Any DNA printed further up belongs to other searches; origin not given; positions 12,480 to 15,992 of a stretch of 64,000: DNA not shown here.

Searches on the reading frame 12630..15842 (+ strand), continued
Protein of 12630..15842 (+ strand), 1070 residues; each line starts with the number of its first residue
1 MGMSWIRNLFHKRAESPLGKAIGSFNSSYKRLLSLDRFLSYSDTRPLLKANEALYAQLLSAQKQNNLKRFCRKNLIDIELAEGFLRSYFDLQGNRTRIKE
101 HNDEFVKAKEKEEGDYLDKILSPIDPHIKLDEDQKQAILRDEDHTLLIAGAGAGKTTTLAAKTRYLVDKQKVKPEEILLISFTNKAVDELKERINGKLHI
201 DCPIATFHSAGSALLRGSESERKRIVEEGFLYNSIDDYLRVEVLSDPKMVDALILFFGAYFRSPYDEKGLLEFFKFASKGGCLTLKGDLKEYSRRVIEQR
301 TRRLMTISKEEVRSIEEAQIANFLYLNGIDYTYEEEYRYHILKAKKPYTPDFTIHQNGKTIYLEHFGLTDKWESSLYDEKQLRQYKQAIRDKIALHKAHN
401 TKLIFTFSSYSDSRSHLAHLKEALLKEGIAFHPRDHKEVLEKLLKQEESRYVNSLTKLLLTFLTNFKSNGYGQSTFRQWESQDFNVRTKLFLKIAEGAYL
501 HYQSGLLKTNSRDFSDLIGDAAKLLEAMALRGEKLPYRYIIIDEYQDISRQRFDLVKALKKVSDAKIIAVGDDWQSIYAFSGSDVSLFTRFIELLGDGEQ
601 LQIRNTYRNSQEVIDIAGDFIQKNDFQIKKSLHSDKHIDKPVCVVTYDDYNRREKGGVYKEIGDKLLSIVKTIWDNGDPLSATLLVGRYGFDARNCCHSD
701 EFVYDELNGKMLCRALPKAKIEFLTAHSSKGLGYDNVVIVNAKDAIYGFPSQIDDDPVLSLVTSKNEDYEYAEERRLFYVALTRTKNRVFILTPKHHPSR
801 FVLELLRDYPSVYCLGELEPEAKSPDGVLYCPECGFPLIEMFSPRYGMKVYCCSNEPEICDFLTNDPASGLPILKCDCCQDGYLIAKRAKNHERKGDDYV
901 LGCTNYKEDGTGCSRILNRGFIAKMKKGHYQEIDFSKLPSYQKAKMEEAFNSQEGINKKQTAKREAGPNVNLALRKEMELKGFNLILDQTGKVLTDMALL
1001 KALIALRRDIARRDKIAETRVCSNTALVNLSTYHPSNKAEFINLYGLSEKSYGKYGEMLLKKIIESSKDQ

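Call 13: find_homologous_proteins(query=window:12630-15842:+, max_evalue=1e-20)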
Query window:12630-15842:+ (1070 aa): 3072 proteins with E <= 1e-20 among 8000 candidates; the best 120 are listed.
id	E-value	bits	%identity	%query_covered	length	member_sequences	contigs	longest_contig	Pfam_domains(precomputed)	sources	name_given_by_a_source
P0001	0.0e+0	2353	96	100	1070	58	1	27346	PF13538.13,PF13086.13,PF01443.25,PF13604.13,PF13361.13,PF00570.29,PF13245.13,PF00580.28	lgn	-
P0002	0.0e+0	1145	50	99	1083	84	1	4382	PF13538.13,PF01396.25,PF01443.25,PF13604.13,PF13361.13,PF00570.29,PF13245.13,PF00580.28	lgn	-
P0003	0.0e+0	1140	48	97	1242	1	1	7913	PF13538.13,PF01396.25,PF13086.13,PF13604.13,PF13361.13,PF00570.29,PF13245.13,PF00580.28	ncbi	-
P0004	0.0e+0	1136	48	99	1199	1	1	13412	PF13538.13,PF01396.25,PF13086.13,PF13604.13,PF13361.13,PF00570.29,PF13245.13,PF00580.28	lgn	-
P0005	0.0e+0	1131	49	100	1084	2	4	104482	PF13538.13,PF01443.25,PF13604.13,PF13361.13,PF00570.29,PF13245.13,PF00580.28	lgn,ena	-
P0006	0.0e+0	1131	50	97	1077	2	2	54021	PF13538.13,PF01396.25,PF01443.25,PF13604.13,PF13361.13,PF00570.29,PF13245.13,PF00580.28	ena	-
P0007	0.0e+0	1130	49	99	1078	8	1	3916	PF13538.13,PF01396.25,PF01443.25,PF13604.13,PF13361.13,PF00570.29,PF13245.13,PF00580.28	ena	-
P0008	0.0e+0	1130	50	97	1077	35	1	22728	PF13538.13,PF01396.25,PF01443.25,PF13604.13,PF13361.13,PF00570.29,PF13245.13,PF00580.28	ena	-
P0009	0.0e+0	1129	50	97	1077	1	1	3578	PF13538.13,PF01396.25,PF01443.25,PF13604.13,PF13361.13,PF00570.29,PF13245.13,PF00580.28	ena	-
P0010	0.0e+0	1128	49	99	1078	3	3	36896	PF13538.13,PF01396.25,PF01443.25,PF13604.13,PF13361.13,PF00570.29,PF13245.13,PF00580.28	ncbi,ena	-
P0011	0.0e+0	1127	51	97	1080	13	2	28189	PF13538.13,PF01396.25,PF01443.25,PF13604.13,PF13361.13,PF00570.29,PF13245.13,PF00580.28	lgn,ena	-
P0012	0.0e+0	1126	49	99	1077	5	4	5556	PF13538.13,PF01396.25,PF01443.25,PF13604.13,PF13361.13,PF00570.29,PF13245.13,PF00580.28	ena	-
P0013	0.0e+0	1125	49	99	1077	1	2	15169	PF13538.13,PF01396.25,PF01443.25,PF13604.13,PF13361.13,PF00570.29,PF13245.13,PF00580.28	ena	-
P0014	0.0e+0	1123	50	97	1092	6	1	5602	PF13538.13,PF01396.25,PF13086.13,PF13604.13,PF13361.13,PF00570.29,PF13245.13,PF13401.13,PF00580.28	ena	-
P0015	0.0e+0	1122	49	97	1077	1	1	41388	PF13538.13,PF01396.25,PF01443.25,PF13604.13,PF13361.13,PF00570.29,PF13245.13,PF00580.28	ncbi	-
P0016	0.0e+0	1122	49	98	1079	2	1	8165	PF13538.13,PF13086.13,PF01443.25,PF13604.13,PF13361.13,PF00570.29,PF13245.13,PF00580.28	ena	-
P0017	0.0e+0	1121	49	99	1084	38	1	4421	PF13538.13,PF01396.25,PF13086.13,PF01443.25,PF13604.13,PF13361.13,PF00570.29,PF13245.13,PF00580.28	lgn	-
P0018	0.0e+0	1120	48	99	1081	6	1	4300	PF13538.13,PF01396.25,PF01443.25,PF13604.13,PF13361.13,PF00570.29,PF13245.13,PF00580.28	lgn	-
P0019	0.0e+0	1118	49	98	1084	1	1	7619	PF13538.13,PF01396.25,PF13086.13,PF01443.25,PF13604.13,PF13361.13,PF00570.29,PF13245.13,PF13401.13,PF00580.28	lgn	-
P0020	0.0e+0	1117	49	99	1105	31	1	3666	PF13538.13,PF01396.25,PF01443.25,PF13604.13,PF13361.13,PF00570.29,PF13245.13,PF00580.28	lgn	-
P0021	0.0e+0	1117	49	99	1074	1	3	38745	PF13538.13,PF01396.25,PF01443.25,PF13604.13,PF13361.13,PF00570.29,PF13245.13,PF00580.28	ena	-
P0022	0.0e+0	1117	49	98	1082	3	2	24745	PF13538.13,PF01396.25,PF13086.13,PF13604.13,PF13361.13,PF00570.29,PF13245.13,PF00580.28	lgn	-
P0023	0.0e+0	1112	49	99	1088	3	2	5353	PF13538.13,PF01396.25,PF01443.25,PF13604.13,PF13361.13,PF00570.29,PF13245.13,PF00580.28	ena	-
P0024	0.0e+0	1111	49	98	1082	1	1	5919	PF13538.13,PF01396.25,PF13086.13,PF01443.25,PF13604.13,PF13361.13,PF00570.29,PF13245.13,PF13401.13,PF00580.28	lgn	-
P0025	0.0e+0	1111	48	100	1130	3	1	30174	PF13538.13,PF01396.25,PF01443.25,PF13604.13,PF13361.13,PF00570.29,PF13245.13,PF00580.28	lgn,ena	-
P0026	0.0e+0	1110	49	99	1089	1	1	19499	PF13538.13,PF01443.25,PF13604.13,PF13361.13,PF00570.29,PF13245.13,PF00580.28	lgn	-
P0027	0.0e+0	1109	49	99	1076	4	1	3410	PF13538.13,PF01396.25,PF01443.25,PF13604.13,PF13361.13,PF00570.29,PF13245.13,PF00580.28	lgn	-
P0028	0.0e+0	1109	49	97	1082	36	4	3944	PF13538.13,PF01396.25,PF01443.25,PF13604.13,PF13361.13,PF00570.29,PF13245.13,PF00580.28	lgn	-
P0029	0.0e+0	1109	49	99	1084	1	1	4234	PF13538.13,PF01396.25,PF01443.25,PF13604.13,PF13361.13,PF00570.29,PF13245.13,PF00580.28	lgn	-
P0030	0.0e+0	1108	48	99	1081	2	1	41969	PF13538.13,PF01396.25,PF01443.25,PF13604.13,PF13361.13,PF00570.29,PF13245.13,PF00580.28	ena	-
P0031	0.0e+0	1106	49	97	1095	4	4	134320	PF13538.13,PF01396.25,PF13086.13,PF01443.25,PF13604.13,PF13361.13,PF00570.29,PF13245.13,PF00580.28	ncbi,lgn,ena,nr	ncbi:MAG: UvrD-helicase domain-containing protein [Clostridia bacterium]|nr:UvrD-helicase domain-con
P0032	0.0e+0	1106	48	99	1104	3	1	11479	PF13538.13,PF01396.25,PF01443.25,PF13604.13,PF13361.13,PF00570.29,PF13245.13,PF13408.13,PF00580.28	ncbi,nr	ncbi:MAG: UvrD-helicase domain-containing protein [Bacteroidales bacterium]|nr:UvrD-helicase domain-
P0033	0.0e+0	1105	49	97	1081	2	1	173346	PF13538.13,PF01396.25,PF01443.25,PF13604.13,PF13361.13,PF00570.29,PF13245.13,PF00580.28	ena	-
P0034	0.0e+0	1105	49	97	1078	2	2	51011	PF13538.13,PF01396.25,PF01443.25,PF13604.13,PF13361.13,PF00570.29,PF13245.13,PF00580.28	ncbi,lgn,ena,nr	ncbi:MAG: UvrD-helicase domain-containing protein [Clostridiales bacterium]|nr:UvrD-helicase domain-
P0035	0.0e+0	1103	48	99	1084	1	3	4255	PF13538.13,PF01396.25,PF01443.25,PF13604.13,PF13361.13,PF00570.29,PF13245.13,PF00580.28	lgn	-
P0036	0.0e+0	1103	49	99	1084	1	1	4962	PF13538.13,PF01396.25,PF13086.13,PF01443.25,PF13604.13,PF13361.13,PF00570.29,PF13245.13,PF00580.28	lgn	-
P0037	0.0e+0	1102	49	98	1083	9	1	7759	PF13538.13,PF01396.25,PF01443.25,PF13604.13,PF13361.13,PF00570.29,PF13245.13,PF00580.28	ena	-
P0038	0.0e+0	1102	48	99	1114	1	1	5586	PF13538.13,PF01396.25,PF01443.25,PF13604.13,PF13361.13,PF00570.29,PF13245.13,PF00580.28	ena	-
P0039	0.0e+0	1101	48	98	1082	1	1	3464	PF13538.13,PF01396.25,PF13086.13,PF01443.25,PF13604.13,PF13361.13,PF00570.29,PF13245.13,PF13401.13,PF00580.28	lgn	-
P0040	0.0e+0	1101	49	97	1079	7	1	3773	PF13538.13,PF01396.25,PF13086.13,PF01443.25,PF13604.13,PF13361.13,PF00570.29,PF13245.13,PF00580.28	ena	-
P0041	0.0e+0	1101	48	99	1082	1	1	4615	PF13538.13,PF01396.25,PF13086.13,PF01443.25,PF13604.13,PF13361.13,PF00570.29,PF13245.13,PF00580.28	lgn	-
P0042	0.0e+0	1100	48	99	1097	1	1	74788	PF13538.13,PF01396.25,PF13086.13,PF13604.13,PF13361.13,PF00570.29,PF13245.13,PF00580.28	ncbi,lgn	-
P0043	0.0e+0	1099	48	100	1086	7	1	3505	PF13538.13,PF01396.25,PF01443.25,PF13604.13,PF13361.13,PF00570.29,PF13245.13,PF00580.28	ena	-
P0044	0.0e+0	1099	48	97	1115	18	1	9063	PF13538.13,PF13604.13,PF13361.13,PF00570.29,PF13245.13,PF00580.28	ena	-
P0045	0.0e+0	1099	49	97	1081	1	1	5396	PF13538.13,PF01396.25,PF01443.25,PF13604.13,PF13361.13,PF00570.29,PF13245.13,PF00580.28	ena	-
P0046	0.0e+0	1097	48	97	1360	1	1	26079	PF13538.13,PF01396.25,PF01272.26,PF13086.13,PF13604.13,PF13361.13,PF00570.29,PF13245.13,PF00580.28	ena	-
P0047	0.0e+0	1096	49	97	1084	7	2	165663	PF13538.13,PF01396.25,PF01443.25,PF13604.13,PF13361.13,PF00570.29,PF13245.13,PF00580.28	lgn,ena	-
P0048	0.0e+0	1096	48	99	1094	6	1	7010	PF13538.13,PF01396.25,PF13086.13,PF01443.25,PF13604.13,PF13361.13,PF00570.29,PF13245.13,PF00580.28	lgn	-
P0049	0.0e+0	1096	49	98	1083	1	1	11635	PF13538.13,PF01396.25,PF01443.25,PF13604.13,PF13361.13,PF00570.29,PF13245.13,PF00580.28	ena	-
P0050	0.0e+0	1095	49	97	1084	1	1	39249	PF13538.13,PF01396.25,PF01443.25,PF13604.13,PF13361.13,PF00570.29,PF13245.13,PF00580.28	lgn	-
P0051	0.0e+0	1095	48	99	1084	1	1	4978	PF13538.13,PF01396.25,PF01443.25,PF13604.13,PF13361.13,PF00570.29,PF13245.13,PF00580.28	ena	-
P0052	0.0e+0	1095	48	99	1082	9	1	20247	PF13538.13,PF01443.25,PF13604.13,PF13361.13,PF00570.29,PF13245.13,PF00580.28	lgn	-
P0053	0.0e+0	1095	48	99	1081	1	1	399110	PF13538.13,PF01396.25,PF13086.13,PF13604.13,PF13361.13,PF00570.29,PF13245.13,PF00580.28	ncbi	-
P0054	0.0e+0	1093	47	100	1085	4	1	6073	PF13538.13,PF01443.25,PF13604.13,PF13361.13,PF00570.29,PF13245.13,PF00580.28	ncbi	-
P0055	0.0e+0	1092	48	98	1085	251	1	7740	PF13538.13,PF01396.25,PF01443.25,PF13604.13,PF13361.13,PF00570.29,PF13245.13,PF00580.28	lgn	-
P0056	0.0e+0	1092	48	100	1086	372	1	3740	PF13538.13,PF01396.25,PF01443.25,PF13604.13,PF13361.13,PF00570.29,PF13245.13,PF00580.28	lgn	-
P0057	0.0e+0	1090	48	98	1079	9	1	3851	PF13538.13,PF01396.25,PF01443.25,PF13604.13,PF13361.13,PF00570.29,PF13245.13,PF00580.28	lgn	-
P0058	0.0e+0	1090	48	97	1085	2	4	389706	PF13538.13,PF01396.25,PF01443.25,PF13604.13,PF13361.13,PF00570.29,PF13245.13,PF00580.28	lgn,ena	-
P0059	0.0e+0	1089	48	98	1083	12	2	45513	PF13538.13,PF01396.25,PF01443.25,PF13604.13,PF13361.13,PF00570.29,PF13245.13,PF00580.28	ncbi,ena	-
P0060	0.0e+0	1087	49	97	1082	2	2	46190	PF13538.13,PF01396.25,PF01443.25,PF13604.13,PF13361.13,PF00570.29,PF13245.13,PF00580.28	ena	-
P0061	0.0e+0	1087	48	99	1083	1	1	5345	PF13538.13,PF01396.25,PF13604.13,PF13361.13,PF00570.29,PF13245.13,PF00580.28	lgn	-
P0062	0.0e+0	1086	48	100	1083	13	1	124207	PF13538.13,PF01396.25,PF13086.13,PF01443.25,PF13604.13,PF13361.13,PF00570.29,PF13245.13,PF00580.28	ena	-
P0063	0.0e+0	1086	49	97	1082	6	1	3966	PF13538.13,PF01396.25,PF13604.13,PF13361.13,PF00570.29,PF13245.13,PF00580.28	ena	-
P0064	0.0e+0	1084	48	97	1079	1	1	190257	PF13538.13,PF01396.25,PF01443.25,PF13604.13,PF13361.13,PF00570.29,PF13245.13,PF00580.28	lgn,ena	-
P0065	0.0e+0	1084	48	98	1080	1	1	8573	PF13538.13,PF01396.25,PF13086.13,PF01443.25,PF13604.13,PF13361.13,PF00570.29,PF13245.13,PF00580.28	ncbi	-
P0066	0.0e+0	1084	49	97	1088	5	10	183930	PF13538.13,PF01396.25,PF01443.25,PF13604.13,PF13361.13,PF00570.29,PF13245.13,PF00580.28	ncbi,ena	-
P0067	0.0e+0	1083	48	99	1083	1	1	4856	PF13538.13,PF01396.25,PF01443.25,PF13604.13,PF13361.13,PF00570.29,PF13245.13,PF00580.28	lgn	-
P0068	0.0e+0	1082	48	98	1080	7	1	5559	PF13538.13,PF13086.13,PF01443.25,PF13604.13,PF13361.13,PF00570.29,PF13245.13,PF00580.28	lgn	-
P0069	0.0e+0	1082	48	100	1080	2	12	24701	PF13538.13,PF01396.25,PF13086.13,PF01443.25,PF13604.13,PF13361.13,PF00570.29,PF13245.13,PF13401.13,PF00580.28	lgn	-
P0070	0.0e+0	1082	48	100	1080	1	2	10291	PF13538.13,PF01396.25,PF13086.13,PF01443.25,PF13604.13,PF13361.13,PF00570.29,PF13245.13,PF13401.13,PF00580.28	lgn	-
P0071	0.0e+0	1082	48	99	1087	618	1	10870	PF13538.13,PF01396.25,PF01443.25,PF13604.13,PF13361.13,PF00570.29,PF13245.13,PF00580.28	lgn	-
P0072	0.0e+0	1082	48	100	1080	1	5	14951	PF13538.13,PF01396.25,PF13086.13,PF01443.25,PF13604.13,PF13361.13,PF00570.29,PF13245.13,PF00580.28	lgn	-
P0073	0.0e+0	1080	48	99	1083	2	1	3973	PF13538.13,PF01396.25,PF01443.25,PF13604.13,PF13361.13,PF00570.29,PF13245.13,PF00580.28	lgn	-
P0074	0.0e+0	1079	49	98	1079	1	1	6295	PF13538.13,PF01396.25,PF13086.13,PF01443.25,PF13604.13,PF13361.13,PF00570.29,PF13245.13,PF00580.28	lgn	-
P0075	0.0e+0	1079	49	97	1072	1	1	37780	PF13538.13,PF01396.25,PF13086.13,PF01443.25,PF13604.13,PF13361.13,PF00570.29,PF13245.13,PF00580.28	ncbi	-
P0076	0.0e+0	1078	47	99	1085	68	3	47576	PF13538.13,PF01396.25,PF01443.25,PF13604.13,PF13361.13,PF00570.29,PF13245.13,PF00580.28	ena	-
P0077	0.0e+0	1078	48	99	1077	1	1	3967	PF13538.13,PF01396.25,PF01443.25,PF13604.13,PF13361.13,PF00570.29,PF13245.13,PF00580.28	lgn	-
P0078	0.0e+0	1076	48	96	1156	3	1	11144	PF13538.13,PF01396.25,PF13604.13,PF13361.13,PF00570.29,PF13245.13,PF00580.28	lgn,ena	-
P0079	0.0e+0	1075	48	97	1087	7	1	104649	PF13538.13,PF01396.25,PF13086.13,PF13604.13,PF13361.13,PF00570.29,PF13245.13,PF00580.28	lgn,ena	-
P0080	0.0e+0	1074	48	98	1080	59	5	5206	PF13538.13,PF01396.25,PF13086.13,PF01443.25,PF13604.13,PF13361.13,PF00570.29,PF13245.13,PF00580.28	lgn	-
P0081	0.0e+0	1073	48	99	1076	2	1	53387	PF13538.13,PF01396.25,PF13086.13,PF13604.13,PF13361.13,PF00570.29,PF13245.13,PF00580.28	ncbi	-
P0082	0.0e+0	1072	48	99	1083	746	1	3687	PF13538.13,PF01396.25,PF01443.25,PF13604.13,PF13361.13,PF00570.29,PF13245.13,PF00580.28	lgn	-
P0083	0.0e+0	1072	48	97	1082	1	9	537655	PF13538.13,PF01396.25,PF13086.13,PF01443.25,PF13604.13,PF13361.13,PF00570.29,PF13245.13,PF00580.28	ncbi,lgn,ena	-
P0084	0.0e+0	1067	50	86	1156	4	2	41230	PF13538.13,PF01396.25,PF13086.13,PF01443.25,PF13604.13,PF13361.13,PF00570.29,PF13245.13,PF00580.28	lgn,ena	-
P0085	0.0e+0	1067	47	99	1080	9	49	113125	PF13538.13,PF01396.25,PF01443.25,PF13604.13,PF13361.13,PF00570.29,PF13245.13,PF00580.28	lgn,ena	-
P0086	0.0e+0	1067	48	97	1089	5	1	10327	PF13538.13,PF01396.25,PF01443.25,PF13604.13,PF13361.13,PF00570.29,PF13245.13,PF00580.28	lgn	-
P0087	0.0e+0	1066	47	99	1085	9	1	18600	PF13538.13,PF01396.25,PF01443.25,PF13604.13,PF13361.13,PF00570.29,PF13245.13,PF00580.28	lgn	-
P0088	0.0e+0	1064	48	98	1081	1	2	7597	PF13538.13,PF01396.25,PF13086.13,PF13604.13,PF13361.13,PF00570.29,PF13245.13,PF00580.28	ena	-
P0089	0.0e+0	1059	49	99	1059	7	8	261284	PF13538.13,PF01443.25,PF13604.13,PF13361.13,PF00570.29,PF13245.13,PF00580.28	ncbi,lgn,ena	-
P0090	0.0e+0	1056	48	98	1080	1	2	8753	PF13538.13,PF01396.25,PF13086.13,PF01443.25,PF13604.13,PF13361.13,PF00570.29,PF13245.13,PF00580.28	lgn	-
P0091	0.0e+0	1056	47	98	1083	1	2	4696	PF13538.13,PF01443.25,PF13604.13,PF13361.13,PF00570.29,PF13245.13,PF00580.28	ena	-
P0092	0.0e+0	1054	48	97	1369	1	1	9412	PF13538.13,PF01396.25,PF01272.26,PF01443.25,PF13604.13,PF13361.13,PF00570.29,PF13245.13,PF00580.28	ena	-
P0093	0.0e+0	1053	47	98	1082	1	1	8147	PF13538.13,PF13604.13,PF13361.13,PF00570.29,PF13245.13,PF00580.28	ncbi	-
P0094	0.0e+0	1052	49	99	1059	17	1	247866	PF13538.13,PF01443.25,PF13604.13,PF13361.13,PF00570.29,PF13245.13,PF00580.28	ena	-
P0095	0.0e+0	1045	48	97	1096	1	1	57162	PF13538.13,PF01396.25,PF01443.25,PF13604.13,PF13361.13,PF00570.29,PF13245.13,PF00580.28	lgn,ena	-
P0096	0.0e+0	1042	46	99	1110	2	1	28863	PF13538.13,PF01396.25,PF13086.13,PF13604.13,PF13361.13,PF00570.29,PF13245.13,PF00580.28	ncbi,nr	ncbi:MAG: UvrD-helicase domain-containing protein [Clostridia bacterium]|nr:UvrD-helicase domain-con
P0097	0.0e+0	1041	47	97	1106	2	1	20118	PF13538.13,PF13604.13,PF13361.13,PF00570.29,PF13245.13,PF00580.28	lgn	-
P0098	0.0e+0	1040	48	98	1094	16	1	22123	PF13538.13,PF01396.25,PF13086.13,PF13604.13,PF13361.13,PF00570.29,PF13245.13,PF13401.13,PF00580.28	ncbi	-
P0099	0.0e+0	1036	50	88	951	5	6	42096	PF13538.13,PF01396.25,PF01443.25,PF13604.13,PF13361.13,PF00570.29,PF13245.13,PF00580.28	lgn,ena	-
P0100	0.0e+0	1034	48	97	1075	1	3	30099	PF13538.13,PF01396.25,PF01443.25,PF13604.13,PF13361.13,PF00570.29,PF13245.13,PF00580.28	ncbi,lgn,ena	-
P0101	0.0e+0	1028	48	97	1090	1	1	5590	PF13538.13,PF01396.25,PF01443.25,PF13604.13,PF13361.13,PF00570.29,PF13245.13,PF00580.28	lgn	-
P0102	0.0e+0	1028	48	97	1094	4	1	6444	PF13538.13,PF01396.25,PF13086.13,PF01443.25,PF13604.13,PF13361.13,PF00570.29,PF13245.13,PF00580.28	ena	-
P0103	0.0e+0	1027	47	97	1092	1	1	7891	PF13538.13,PF01396.25,PF13604.13,PF13361.13,PF00570.29,PF13245.13,PF13401.13,PF00580.28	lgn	-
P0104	0.0e+0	1025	47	95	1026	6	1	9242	PF13538.13,PF01396.25,PF01443.25,PF13604.13,PF13361.13,PF13245.13,PF00580.28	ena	-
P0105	0.0e+0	1024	47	97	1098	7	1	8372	PF13538.13,PF01396.25,PF01443.25,PF13604.13,PF13361.13,PF00570.29,PF13245.13,PF00580.28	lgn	-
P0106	0.0e+0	1022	46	97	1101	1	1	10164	PF13538.13,PF21445.4,PF13604.13,PF13361.13,PF00570.29,PF13245.13,PF00580.28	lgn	-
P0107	0.0e+0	1018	47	97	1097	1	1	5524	PF13538.13,PF01396.25,PF01443.25,PF13604.13,PF13361.13,PF00570.29,PF13245.13,PF00580.28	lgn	-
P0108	0.0e+0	1017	46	97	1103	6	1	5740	PF13538.13,PF01443.25,PF13604.13,PF13361.13,PF00570.29,PF13245.13,PF00580.28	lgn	-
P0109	0.0e+0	1016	47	97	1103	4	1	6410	PF13538.13,PF21445.4,PF01443.25,PF13604.13,PF13361.13,PF00570.29,PF13245.13,PF00580.28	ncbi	-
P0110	0.0e+0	1016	46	99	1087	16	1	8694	PF13538.13,PF01396.25,PF13086.13,PF13604.13,PF13361.13,PF00570.29,PF13245.13,PF00580.28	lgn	-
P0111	0.0e+0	1015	46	97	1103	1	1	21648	PF13538.13,PF01396.25,PF13086.13,PF01443.25,PF13604.13,PF13361.13,PF00570.29,PF13245.13,PF00580.28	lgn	-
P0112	0.0e+0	1015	48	88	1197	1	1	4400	PF13538.13,PF13604.13,PF13361.13,PF00570.29,PF13245.13,PF00580.28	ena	-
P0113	0.0e+0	1015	50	86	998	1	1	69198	PF13538.13,PF01396.25,PF13604.13,PF13361.13,PF13245.13,PF00580.28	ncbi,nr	ncbi:MAG: UvrD-helicase domain-containing protein [Clostridia bacterium]|nr:UvrD-helicase domain-con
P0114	0.0e+0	1014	47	97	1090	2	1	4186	PF13538.13,PF01396.25,PF13086.13,PF13604.13,PF13361.13,PF00570.29,PF13245.13,PF00580.28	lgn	-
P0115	0.0e+0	1014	46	97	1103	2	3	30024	PF13538.13,PF01396.25,PF13086.13,PF01443.25,PF13604.13,PF13361.13,PF00570.29,PF13245.13,PF00580.28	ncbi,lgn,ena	-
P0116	0.0e+0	1014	47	97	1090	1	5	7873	PF13538.13,PF01396.25,PF13086.13,PF13604.13,PF13361.13,PF00570.29,PF13245.13,PF00580.28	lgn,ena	-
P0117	0.0e+0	1014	47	97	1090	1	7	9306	PF13538.13,PF01396.25,PF13086.13,PF13604.13,PF13361.13,PF00570.29,PF13245.13,PF00580.28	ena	-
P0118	0.0e+0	1014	47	97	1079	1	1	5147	PF13538.13,PF01396.25,PF13086.13,PF13604.13,PF13361.13,PF00570.29,PF13245.13,PF00580.28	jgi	jgi:DNA helicase-4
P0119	0.0e+0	1014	47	97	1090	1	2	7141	PF13538.13,PF01396.25,PF13086.13,PF13604.13,PF13361.13,PF00570.29,PF13245.13,PF00580.28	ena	-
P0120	0.0e+0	1014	48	97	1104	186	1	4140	PF13538.13,PF01396.25,PF13086.13,PF13604.13,PF13361.13,PF00570.29,PF13245.13,PF00580.28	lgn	-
